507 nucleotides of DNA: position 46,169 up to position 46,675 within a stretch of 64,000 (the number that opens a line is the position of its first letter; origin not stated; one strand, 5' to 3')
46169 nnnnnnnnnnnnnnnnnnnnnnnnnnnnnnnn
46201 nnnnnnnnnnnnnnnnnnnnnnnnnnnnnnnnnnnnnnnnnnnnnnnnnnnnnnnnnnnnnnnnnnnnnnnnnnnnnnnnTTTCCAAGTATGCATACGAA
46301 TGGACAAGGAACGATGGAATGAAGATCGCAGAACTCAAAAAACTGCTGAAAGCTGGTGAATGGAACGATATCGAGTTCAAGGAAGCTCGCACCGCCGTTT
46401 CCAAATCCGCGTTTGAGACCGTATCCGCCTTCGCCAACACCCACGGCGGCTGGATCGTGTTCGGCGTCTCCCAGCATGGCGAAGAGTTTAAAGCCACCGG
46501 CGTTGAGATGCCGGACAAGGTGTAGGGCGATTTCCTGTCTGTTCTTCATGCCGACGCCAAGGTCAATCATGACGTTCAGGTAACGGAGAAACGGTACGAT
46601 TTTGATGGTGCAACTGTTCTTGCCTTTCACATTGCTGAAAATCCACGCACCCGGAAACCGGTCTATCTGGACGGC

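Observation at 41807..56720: Non-canonical BREX type 3-like defence operon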

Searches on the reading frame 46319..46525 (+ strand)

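Call 4: search_protein_families(library=pfam, proteins=[window:46319-46525:+], max_evalue=0.01)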
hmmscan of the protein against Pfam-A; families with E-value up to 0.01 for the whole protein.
window:46319-46525:+ (68 aa): 1 family
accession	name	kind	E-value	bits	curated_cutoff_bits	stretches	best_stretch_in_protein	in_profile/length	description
PF04326.19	SLFN_AlbA_2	-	6.5e-11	43.2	25.3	1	14-62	1-48/118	Schlafen, AlbA_2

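Call 5: search_protein_families(library=padloc, proteins=[window:46319-46525:+], max_evalue=0.01)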
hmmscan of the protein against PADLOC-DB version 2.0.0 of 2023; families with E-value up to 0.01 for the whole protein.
window:46319-46525:+ (68 aa): 1 family
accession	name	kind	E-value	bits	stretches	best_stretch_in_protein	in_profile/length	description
PDLC02394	pAgo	-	0.0036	13.1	1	24-59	50-84/1121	-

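Call 6: search_protein_families(library=ncbifam, proteins=[window:46319-46525:+], max_evalue=0.01)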
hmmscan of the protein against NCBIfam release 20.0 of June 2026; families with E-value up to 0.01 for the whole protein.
window:46319-46525:+ (68 aa): 0 families
